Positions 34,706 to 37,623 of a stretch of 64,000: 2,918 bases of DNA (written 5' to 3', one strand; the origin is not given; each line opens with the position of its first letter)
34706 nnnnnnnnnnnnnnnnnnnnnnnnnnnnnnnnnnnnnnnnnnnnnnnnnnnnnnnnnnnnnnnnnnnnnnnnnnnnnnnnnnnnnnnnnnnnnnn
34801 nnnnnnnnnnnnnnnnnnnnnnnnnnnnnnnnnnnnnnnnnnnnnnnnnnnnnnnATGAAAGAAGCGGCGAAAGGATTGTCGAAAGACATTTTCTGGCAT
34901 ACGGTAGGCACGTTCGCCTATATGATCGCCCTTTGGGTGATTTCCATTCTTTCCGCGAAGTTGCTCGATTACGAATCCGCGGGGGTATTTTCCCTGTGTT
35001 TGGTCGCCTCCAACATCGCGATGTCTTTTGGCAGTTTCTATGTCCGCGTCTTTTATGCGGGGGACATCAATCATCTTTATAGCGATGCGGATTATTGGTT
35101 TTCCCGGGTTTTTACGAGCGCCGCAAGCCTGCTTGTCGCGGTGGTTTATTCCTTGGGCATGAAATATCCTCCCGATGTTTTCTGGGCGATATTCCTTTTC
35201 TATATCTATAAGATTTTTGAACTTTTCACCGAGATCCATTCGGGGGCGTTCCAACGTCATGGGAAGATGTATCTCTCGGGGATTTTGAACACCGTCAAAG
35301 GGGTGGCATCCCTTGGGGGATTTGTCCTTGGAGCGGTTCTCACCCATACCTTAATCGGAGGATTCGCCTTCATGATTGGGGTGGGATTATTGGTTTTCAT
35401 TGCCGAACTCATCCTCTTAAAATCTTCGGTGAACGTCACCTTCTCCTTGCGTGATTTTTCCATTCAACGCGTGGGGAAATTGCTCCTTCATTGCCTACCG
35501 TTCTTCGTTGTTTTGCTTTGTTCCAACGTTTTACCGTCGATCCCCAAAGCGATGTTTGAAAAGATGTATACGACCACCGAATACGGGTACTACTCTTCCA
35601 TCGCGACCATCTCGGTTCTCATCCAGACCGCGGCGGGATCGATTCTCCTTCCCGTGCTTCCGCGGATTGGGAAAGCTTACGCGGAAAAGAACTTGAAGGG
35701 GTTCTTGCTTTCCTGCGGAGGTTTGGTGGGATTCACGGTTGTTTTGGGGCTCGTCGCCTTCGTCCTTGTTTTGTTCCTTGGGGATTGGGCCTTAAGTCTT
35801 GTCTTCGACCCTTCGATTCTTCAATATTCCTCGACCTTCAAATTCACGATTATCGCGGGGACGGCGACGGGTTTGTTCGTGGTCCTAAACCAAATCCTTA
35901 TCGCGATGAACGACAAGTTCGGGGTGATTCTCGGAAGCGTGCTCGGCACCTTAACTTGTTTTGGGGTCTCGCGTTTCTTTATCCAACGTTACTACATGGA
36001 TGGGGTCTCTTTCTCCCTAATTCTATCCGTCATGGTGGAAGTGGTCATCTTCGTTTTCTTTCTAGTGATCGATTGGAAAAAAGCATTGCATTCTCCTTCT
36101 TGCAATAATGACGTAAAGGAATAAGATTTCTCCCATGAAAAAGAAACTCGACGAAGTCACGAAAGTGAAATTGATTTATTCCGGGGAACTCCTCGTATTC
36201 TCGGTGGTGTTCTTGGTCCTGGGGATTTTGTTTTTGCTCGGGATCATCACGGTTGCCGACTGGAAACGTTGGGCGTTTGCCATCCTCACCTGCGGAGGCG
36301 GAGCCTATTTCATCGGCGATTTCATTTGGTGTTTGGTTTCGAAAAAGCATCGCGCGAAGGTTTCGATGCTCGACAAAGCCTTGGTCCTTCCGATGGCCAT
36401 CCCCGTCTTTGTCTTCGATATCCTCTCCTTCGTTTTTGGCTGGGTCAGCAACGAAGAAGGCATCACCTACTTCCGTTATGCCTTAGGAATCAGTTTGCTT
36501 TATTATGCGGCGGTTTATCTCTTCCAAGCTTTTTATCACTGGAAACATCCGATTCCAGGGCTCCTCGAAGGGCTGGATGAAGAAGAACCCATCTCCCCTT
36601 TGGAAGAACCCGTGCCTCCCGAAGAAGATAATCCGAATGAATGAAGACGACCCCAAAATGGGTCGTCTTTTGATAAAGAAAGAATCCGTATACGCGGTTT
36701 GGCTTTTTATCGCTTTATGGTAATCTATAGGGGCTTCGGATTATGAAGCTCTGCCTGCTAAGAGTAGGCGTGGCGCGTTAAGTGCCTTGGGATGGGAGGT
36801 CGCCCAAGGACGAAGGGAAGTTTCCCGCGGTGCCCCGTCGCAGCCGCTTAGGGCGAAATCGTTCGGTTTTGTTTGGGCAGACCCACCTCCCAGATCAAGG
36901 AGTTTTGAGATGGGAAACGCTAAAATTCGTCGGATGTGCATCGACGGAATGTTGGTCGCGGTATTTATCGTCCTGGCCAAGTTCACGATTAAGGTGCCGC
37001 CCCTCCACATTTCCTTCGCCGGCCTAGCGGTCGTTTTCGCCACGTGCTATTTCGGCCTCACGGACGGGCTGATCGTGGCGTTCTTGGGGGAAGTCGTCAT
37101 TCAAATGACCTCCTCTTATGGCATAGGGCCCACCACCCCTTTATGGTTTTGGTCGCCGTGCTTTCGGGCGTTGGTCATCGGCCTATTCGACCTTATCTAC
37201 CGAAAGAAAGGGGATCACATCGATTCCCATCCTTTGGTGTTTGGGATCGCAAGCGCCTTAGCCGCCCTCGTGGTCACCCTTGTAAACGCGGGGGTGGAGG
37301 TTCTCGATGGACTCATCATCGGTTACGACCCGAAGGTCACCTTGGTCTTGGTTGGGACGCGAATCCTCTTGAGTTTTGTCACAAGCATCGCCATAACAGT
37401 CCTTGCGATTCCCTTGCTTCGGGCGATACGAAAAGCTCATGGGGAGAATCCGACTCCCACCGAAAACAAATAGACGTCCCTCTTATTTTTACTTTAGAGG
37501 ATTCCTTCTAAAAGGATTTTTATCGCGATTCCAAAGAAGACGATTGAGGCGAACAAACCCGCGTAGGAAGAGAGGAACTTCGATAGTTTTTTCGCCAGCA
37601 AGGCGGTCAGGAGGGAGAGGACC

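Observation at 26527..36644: Glycan operon lacks a priming phosphoglycosyltransferase and looks like a three-component extracytoplasmic glycosylation system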

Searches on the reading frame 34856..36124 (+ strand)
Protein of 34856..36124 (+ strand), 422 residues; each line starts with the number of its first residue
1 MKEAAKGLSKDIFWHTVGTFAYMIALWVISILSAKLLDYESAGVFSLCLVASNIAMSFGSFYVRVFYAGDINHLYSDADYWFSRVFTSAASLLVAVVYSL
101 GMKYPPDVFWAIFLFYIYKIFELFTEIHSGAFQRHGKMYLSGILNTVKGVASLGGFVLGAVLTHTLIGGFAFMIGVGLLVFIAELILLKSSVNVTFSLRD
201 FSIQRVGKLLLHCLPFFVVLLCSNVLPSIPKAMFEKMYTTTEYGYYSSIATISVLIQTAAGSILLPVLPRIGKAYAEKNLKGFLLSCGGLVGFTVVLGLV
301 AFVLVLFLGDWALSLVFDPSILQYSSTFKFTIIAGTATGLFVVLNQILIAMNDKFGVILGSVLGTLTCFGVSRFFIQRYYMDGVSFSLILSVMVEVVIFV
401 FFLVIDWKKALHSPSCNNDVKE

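Call 3: search_protein_families(library=pfam, proteins=[window:34856-36124:+], max_evalue=0.01)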
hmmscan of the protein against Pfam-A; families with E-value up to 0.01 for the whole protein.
window:34856-36124:+ (422 aa): 1 family
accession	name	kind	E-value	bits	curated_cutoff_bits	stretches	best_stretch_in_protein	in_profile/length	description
PF01943.22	Polysacc_synt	-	8.3e-05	22.6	28.2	1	9-273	2-272/274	Polysaccharide biosynthesis protein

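Call 8: search_protein_families(library=ncbifam, proteins=[window:34856-36124:+], max_evalue=0.01)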
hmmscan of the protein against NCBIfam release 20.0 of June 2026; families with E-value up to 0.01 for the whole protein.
window:34856-36124:+ (422 aa): 1 family
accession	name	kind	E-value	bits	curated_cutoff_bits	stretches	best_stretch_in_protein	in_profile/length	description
NF033158.1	Myrrcad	domain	0.0032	16.9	33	1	352-380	2-30/36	MyrrCad domain-containing protein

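Call 18: search_solved_structures(query=window:34856-36124:+, max_evalue=10)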
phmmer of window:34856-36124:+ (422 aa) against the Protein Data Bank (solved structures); distinct sequences matched with E-value up to 10: 0.

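Call 22: search_protein_families(library=pfam, proteins=[window:34856-36124:+], max_evalue=1)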
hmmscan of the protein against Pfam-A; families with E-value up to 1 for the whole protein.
window:34856-36124:+ (422 aa): 1 family
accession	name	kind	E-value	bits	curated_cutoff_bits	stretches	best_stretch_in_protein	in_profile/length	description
PF01943.22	Polysacc_synt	-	8.3e-05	22.6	28.2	1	9-273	2-272/274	Polysaccharide biosynthesis protein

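Call 58: search_solved_structures(query=A3, max_evalue=10)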
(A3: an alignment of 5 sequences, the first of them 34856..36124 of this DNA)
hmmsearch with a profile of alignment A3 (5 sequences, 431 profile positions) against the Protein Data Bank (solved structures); distinct sequences matched with E-value up to 10: 12.
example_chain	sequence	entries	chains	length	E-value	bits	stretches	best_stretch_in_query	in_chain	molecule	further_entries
5a5c_A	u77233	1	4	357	0.0046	19.3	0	216-245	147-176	LRRTM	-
4pq8_A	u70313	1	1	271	0.17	14.1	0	216-249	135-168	DESIGNED PROTEIN OR465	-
7yco_B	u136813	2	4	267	0.23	13.7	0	222-254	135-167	Repebody (A6)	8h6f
6htf_B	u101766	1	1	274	0.39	13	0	222-254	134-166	rF10 repebody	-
4j4l_A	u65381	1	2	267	0.4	12.9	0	223-254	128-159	Internalin B,REPEAT MODULES,Variable lymphocyte receptor B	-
5b4p_A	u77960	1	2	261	0.44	12.8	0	222-254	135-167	repebody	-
4r6g_A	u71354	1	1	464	0.46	12.7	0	215-249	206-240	leucine rich repeats DLRR_K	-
4r6f_A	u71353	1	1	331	0.71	12.1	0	215-246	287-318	Leucine rich repeat DLRR_I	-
3rfs_A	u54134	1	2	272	1.6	10.9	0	223-254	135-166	Internalin B, repeat modules, Variable lymphocyte receptor B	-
5gs2_B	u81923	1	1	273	2.2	10.5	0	222-248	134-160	repebody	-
4r5c_A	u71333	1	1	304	2.3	10.4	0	216-249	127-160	Leucine rich repeat protein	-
3rfj_A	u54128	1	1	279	2.3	10.4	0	222-248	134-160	Internalin B, repeat modules, Variable lymphocyte receptor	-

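Call 59: search_protein_families(library=pfam, alignment_id=A3, max_evalue=0.1)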
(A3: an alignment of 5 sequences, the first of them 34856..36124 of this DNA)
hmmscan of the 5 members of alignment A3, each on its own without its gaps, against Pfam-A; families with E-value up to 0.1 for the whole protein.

A. member 1, window:34856-36124:+ (422 aa): 1 family
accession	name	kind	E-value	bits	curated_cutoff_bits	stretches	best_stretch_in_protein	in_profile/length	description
PF01943.22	Polysacc_synt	-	8.3e-05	22.6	28.2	1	9-273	2-272/274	Polysaccharide biosynthesis protein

B. families by the number of members that match (of 5 scanned): 1 family
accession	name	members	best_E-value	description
PF01943.22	Polysacc_synt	4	9.1e-07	Polysaccharide biosynthesis protein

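Call 60: find_homologous_proteins(query=window:34856-36124:+, max_evalue=0.001)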
Query window:34856-36124:+ (422 aa): 10 proteins with E <= 0.001 among 8000 candidates.
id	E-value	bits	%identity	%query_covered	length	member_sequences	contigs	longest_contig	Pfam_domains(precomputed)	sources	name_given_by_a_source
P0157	5.0e-268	907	100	100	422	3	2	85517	-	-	-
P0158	2.1e-198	678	75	99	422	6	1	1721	-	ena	-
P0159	3.5e-147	509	58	98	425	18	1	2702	PF01943.23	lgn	-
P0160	4.4e-137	476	57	97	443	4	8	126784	PF01943.23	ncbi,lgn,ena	-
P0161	1.0e-116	409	50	99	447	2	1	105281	PF01943.23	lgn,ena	-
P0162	2.2e-90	322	43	96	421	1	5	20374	-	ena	-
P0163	6.9e-90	320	42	95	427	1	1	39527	-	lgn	-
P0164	9.8e-48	182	33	83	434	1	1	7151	-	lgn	-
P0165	5.7e-42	163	29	97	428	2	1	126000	-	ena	-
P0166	2.0e-39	154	28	93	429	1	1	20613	-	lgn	-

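Call 63: find_encoding_contigs(protein=P0161, flank=10000, max_places=2)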
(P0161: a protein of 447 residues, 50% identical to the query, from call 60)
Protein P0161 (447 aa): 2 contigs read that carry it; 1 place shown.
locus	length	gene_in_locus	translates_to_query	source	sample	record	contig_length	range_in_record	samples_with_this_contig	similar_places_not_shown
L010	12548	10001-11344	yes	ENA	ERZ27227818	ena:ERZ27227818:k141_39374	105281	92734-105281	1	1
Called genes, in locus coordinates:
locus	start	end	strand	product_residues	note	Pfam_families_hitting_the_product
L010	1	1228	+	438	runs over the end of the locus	PF03952:Enolase_N, PF00113:Enolase_C, PF07476:MAAL_C (weak)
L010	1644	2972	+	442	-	PF09594:GT87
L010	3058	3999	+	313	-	PF00535:Glycos_transf_2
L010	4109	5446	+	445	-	PF01041:DegT_DnrJ_EryC1, PF00155:Aminotran_1_2 (weak), PF01053:Cys_Met_Meta_PP (weak)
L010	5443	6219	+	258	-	PF00483:NTP_transferase, PF12804:NTP_transf_3 (weak)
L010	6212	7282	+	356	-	PF01073:3Beta_HSD, PF01370:Epimerase, PF02719:Polysacc_synt_2, PF04321:RmlD_sub_bind, PF07993:NAD_binding_4 (weak), PF16363:GDP_Man_Dehyd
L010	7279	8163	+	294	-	PF01370:Epimerase, PF04321:RmlD_sub_bind (faint), PF16363:GDP_Man_Dehyd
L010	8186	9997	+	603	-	PF02776:TPP_enzyme_N, PF00205:TPP_enzyme_M, PF02775:TPP_enzyme_C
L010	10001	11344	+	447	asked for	PF01943:Polysacc_synt (weak)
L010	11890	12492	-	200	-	-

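Call 64: find_encoding_contigs(protein=P0163, flank=10000, max_places=2)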
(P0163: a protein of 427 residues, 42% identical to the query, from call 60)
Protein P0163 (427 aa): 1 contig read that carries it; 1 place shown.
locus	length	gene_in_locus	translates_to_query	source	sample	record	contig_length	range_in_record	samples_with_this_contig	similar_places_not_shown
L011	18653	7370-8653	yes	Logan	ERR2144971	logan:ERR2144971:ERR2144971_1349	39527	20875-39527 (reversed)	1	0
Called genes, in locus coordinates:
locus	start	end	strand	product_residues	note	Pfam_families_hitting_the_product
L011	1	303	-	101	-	?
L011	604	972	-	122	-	PF13412:HTH_24 (weak)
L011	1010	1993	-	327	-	PF04326:SLFN_AlbA_2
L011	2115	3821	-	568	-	PF02903:Alpha-amylase_N, PF00128:Alpha-amylase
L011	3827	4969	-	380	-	PF02350:Epimerase_2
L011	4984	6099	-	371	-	PF01073:3Beta_HSD (faint), PF01370:Epimerase, PF02719:Polysacc_synt_2 (faint), PF07993:NAD_binding_4 (faint), PF16363:GDP_Man_Dehyd (faint), PF14667:Polysacc_synt_C, PF06560:GPI (faint)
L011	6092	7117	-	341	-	PF01073:3Beta_HSD, PF01370:Epimerase, PF02719:Polysacc_synt_2, PF04321:RmlD_sub_bind (weak), PF05368:NmrA, PF16363:GDP_Man_Dehyd, PF13460:NAD_binding_10, PF08485:Polysacc_syn_2C, +1 more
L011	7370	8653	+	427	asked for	-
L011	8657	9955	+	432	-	PF09594:GT87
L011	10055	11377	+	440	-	PF01041:DegT_DnrJ_EryC1, PF00155:Aminotran_1_2 (weak), PF01053:Cys_Met_Meta_PP (faint)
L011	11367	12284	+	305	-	PF01370:Epimerase, PF05368:NmrA (weak), PF16363:GDP_Man_Dehyd (weak)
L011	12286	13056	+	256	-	PF00483:NTP_transferase, PF12804:NTP_transf_3 (weak)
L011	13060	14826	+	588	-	-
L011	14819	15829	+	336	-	PF00682:HMGL-like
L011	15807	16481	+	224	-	PF00702:Hydrolase, PF08282:Hydrolase_3 (faint), PF12710:HAD, PF13419:HAD_2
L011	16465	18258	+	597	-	PF02776:TPP_enzyme_N, PF00205:TPP_enzyme_M, PF02775:TPP_enzyme_C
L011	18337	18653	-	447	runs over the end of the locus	PF13173:AAA_14, PF13635:DUF4143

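Call 65: find_encoding_contigs(protein=P0165, flank=10000, max_places=2)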
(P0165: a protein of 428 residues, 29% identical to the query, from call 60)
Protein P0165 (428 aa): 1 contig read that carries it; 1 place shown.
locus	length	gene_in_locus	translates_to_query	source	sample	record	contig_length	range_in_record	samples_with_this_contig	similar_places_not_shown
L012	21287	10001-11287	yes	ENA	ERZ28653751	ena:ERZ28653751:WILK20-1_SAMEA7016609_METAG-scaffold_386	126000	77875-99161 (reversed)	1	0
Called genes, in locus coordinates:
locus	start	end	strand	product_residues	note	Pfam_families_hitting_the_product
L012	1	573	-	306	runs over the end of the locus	PF01370:Epimerase, PF13460:NAD_binding_10 (weak), PF16363:GDP_Man_Dehyd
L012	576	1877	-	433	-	PF00370:FGGY_N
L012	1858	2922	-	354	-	PF01761:DHQ_synthase, PF24621:DHQS_C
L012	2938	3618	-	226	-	PF08659:KR (weak), PF23441:SDR (weak), PF13561:adh_short_C2, PF00106:adh_short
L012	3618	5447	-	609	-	PF02776:TPP_enzyme_N, PF00205:TPP_enzyme_M, PF02775:TPP_enzyme_C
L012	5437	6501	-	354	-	PF01370:Epimerase, PF02719:Polysacc_synt_2, PF04321:RmlD_sub_bind, PF01073:3Beta_HSD, PF07993:NAD_binding_4 (faint), PF16363:GDP_Man_Dehyd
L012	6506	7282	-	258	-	PF00483:NTP_transferase, PF12804:NTP_transf_3 (weak)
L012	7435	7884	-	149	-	-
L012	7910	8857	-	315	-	-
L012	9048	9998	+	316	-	PF00535:Glycos_transf_2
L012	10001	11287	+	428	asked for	-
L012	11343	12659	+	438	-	PF01757:Acyl_transf_3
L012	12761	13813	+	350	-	PF00288:GHMP_kinases_N, PF08544:GHMP_kinases_C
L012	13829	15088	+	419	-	PF00483:NTP_transferase, PF12804:NTP_transf_3 (weak), PF00702:Hydrolase, PF13242:Hydrolase_like, PF13419:HAD_2 (weak)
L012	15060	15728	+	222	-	PF13580:SIS_2, PF01380:SIS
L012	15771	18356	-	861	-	-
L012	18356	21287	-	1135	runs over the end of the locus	PF00535:Glycos_transf_2, PF13641:Glyco_tranf_2_3 (weak), PF00534:Glycos_transf_1, PF13692:Glyco_trans_1_4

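Call 70: predict_structure(alignment_id=A4)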
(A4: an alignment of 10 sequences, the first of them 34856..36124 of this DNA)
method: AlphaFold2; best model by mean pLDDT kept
length: 422 residues; sequences in the alignment: 10
mean_pLDDT: 86.3   pTM: 0.83
mean pLDDT of the five models: 86.3, 84.7, 84.3, 83.4, 81.8
residues with pLDDT >= 90: 200; 70-90: 199; 50-70: 9; < 50: 14
segments of 3 or more residues with pLDDT < 50: 1-6, 415-422
pLDDT, mean of each block of 10 residues (from residue 1): 49 79 86 90 93 91 81 83 93 94 93 95 90 84 89 95 94 95 92 80 89 87 91 93 91 76 72 80 85 90 88 84 88 91 87 86 94 95 94 93 86 50 35
secondary structure, 60 per line:
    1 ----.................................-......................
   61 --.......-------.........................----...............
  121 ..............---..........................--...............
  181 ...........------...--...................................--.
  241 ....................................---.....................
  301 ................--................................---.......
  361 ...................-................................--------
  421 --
elements in order: H5-37 H39-60 H63-69 H77-101 H106-134 H138-163 H166-191 H203-237 H240-276 H280-316 H319-350 H354-379 H381-412

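Call 75: fold_search(model_id=the predicted structure, library=pdb)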
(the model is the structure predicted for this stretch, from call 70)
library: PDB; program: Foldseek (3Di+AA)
matches with E <= 10: 365; with E <= 0.001: 57
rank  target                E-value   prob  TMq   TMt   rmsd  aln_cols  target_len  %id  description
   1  9g9p_A                2.0e-07  1.00  0.72  0.74   4.4       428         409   14  Lipid III flippase WzxE with NB10 and NB7 nanobodies in inward-facing conformation - crystal 2 (released 2025-01-22)
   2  6fhz                  2.2e-07  1.00  0.66  0.64   6.0       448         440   13  Inward-facing conformation of a multidrug resistance MATE family transporter of the MOP superfamily. (released 2019-05-08)
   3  9g9n_A                3.3e-07  1.00  0.74  0.76   4.5       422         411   14  Lipid III flippase WzxE with NB10 and NB7 nanobodies in inward-facing conformation - crystal 1 (released 2025-01-22)
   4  6gwh                  3.7e-07  1.00  0.67  0.65   6.1       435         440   10  Outward-facing conformation of a multidrug resistance MATE family transporter of the MOP superfamily. (released 2019-06-05)
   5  5yck                  5.8e-07  1.00  0.63  0.60   6.9       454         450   10  Crystal structure of a MATE family protein derived from Camelina sativa at 2.3 angstrom (released 2017-09-27)
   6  6hfb_C                7.2e-07  1.00  0.61  0.58   7.2       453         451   11  Outward-facing conformation of a multidrug resistance MATE family transporter of the MOP superfamily. (released 2019-06-12)
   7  4mlb_A                9.9e-07  1.00  0.63  0.60   6.6       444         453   13  Reverse polarity of binding pocket suggests different function of a MOP superfamily transporter from Pyrococcus furios (released 2013-09-25)
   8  6hfb_D                1.1e-06  1.00  0.67  0.64   6.1       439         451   12  Outward-facing conformation of a multidrug resistance MATE family transporter of the MOP superfamily. (released 2019-06-12)
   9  6fv8_A                1.4e-06  1.00  0.60  0.58   6.7       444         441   13  Dimer structure of the MATE family multidrug resistance transporter Aq_128 from Aquifex aeolicus in the outward-facing (released 2019-03-20)
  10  6ids                  1.4e-06  1.00  0.65  0.63   6.2       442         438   16  Crystal structure of Vibrio cholerae MATE transporter VcmN D35N mutant (released 2019-01-16)
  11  3wbn_A                1.4e-06  1.00  0.60  0.57   7.2       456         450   11  Crystal structure of MATE in complex with MaL6 (released 2013-06-12)
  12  4mlb_C                1.5e-06  1.00  0.61  0.58   7.0       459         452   12  Reverse polarity of binding pocket suggests different function of a MOP superfamily transporter from Pyrococcus furios (released 2013-09-25)
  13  9g95_A                1.7e-06  1.00  0.62  0.63   6.4       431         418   15  Lipid III flippase WzxE with NB10 nanobody in outward-facing conformation at 2.7552 A (released 2025-01-22)
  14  9rsj_A                1.7e-06  1.00  0.67  0.63   6.6       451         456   12  Cryo-EM structure of MATE transporter NorM-VC in complex with doxorubicin (released 2025-11-26)
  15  9g9m_A                2.0e-06  1.00  0.66  0.67   5.7       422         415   15  Lipid III flippase WzxE with NB10 and NB7 nanobodies in outward-facing conformation - crystal 1 (released 2025-01-22)
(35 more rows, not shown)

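Call 100: search_protein_families(library=pfam, proteins=[L010:11890-12492:-, L011:13060-14826:+, L012:7910-8857:-], max_evalue=0.05)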
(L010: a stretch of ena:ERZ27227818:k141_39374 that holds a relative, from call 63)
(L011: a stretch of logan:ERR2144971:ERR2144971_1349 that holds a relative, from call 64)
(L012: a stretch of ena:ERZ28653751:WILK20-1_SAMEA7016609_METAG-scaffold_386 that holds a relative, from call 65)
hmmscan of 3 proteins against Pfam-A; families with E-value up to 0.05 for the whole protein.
L010:11890-12492:- (200 aa): 0 families

L011:13060-14826:+ (588 aa): 2 families
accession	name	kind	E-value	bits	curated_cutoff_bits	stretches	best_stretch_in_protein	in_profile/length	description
PF01293.25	PEPCK_ATP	-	0.0037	16.5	26.5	1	323-380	170-224/465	Phosphoenolpyruvate carboxykinase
PF13401.12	AAA_22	-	0.043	14.6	27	0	368-400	7-37/130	AAA domain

L012:7910-8857:- (315 aa): 2 families
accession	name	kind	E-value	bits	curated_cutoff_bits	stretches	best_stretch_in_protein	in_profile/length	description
PF09594.16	GT87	-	2.2e-09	37.9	25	1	89-244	7-148/237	Glycosyltransferase family 87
PF15820.10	ECSCR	-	0.031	14.6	27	1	113-145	22-53/104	Endothelial cell-specific chemotaxis regulator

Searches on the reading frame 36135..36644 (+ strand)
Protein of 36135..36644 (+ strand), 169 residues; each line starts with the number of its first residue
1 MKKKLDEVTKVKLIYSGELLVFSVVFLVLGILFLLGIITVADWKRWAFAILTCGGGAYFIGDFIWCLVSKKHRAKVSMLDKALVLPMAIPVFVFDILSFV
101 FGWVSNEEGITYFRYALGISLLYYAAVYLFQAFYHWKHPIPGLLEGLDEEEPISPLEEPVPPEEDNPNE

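Call 3: search_protein_families(library=pfam, proteins=[window:36135-36644:+], max_evalue=0.01)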
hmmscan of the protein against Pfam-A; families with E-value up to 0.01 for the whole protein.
window:36135-36644:+ (169 aa): 0 families

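Call 8: search_protein_families(library=ncbifam, proteins=[window:36135-36644:+], max_evalue=0.01)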
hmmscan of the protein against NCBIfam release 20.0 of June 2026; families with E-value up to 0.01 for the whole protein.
window:36135-36644:+ (169 aa): 0 families

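Call 22: search_protein_families(library=pfam, proteins=[window:36135-36644:+], max_evalue=1)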
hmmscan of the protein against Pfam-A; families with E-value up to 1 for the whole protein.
window:36135-36644:+ (169 aa): 3 families
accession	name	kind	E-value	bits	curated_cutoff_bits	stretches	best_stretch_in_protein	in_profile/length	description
PF23778.1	Phage_holin_2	-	0.027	15.2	32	1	19-73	33-88/92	Putative phage holin family 2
PF02460.24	Patched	-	0.031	14.4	23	1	21-131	38-146/156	Patched SSD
PF09843.14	DUF2070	-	0.45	9.2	30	1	20-130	42-148/561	Predicted membrane protein (DUF2070)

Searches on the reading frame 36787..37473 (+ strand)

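Call 3: search_protein_families(library=pfam, proteins=[window:36787-37473:+], max_evalue=0.01)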
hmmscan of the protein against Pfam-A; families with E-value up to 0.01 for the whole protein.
window:36787-37473:+ (228 aa): 2 families
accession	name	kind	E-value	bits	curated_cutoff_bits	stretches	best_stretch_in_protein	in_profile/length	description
PF07155.17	ECF-ribofla_trS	-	2.5e-10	41.1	26.7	1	46-216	3-172/172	ECF-type riboflavin transporter, S component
PF12822.12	ECF_trnsprt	-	1e-09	39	30.7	1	48-210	1-168/169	ECF transporter, substrate-specific component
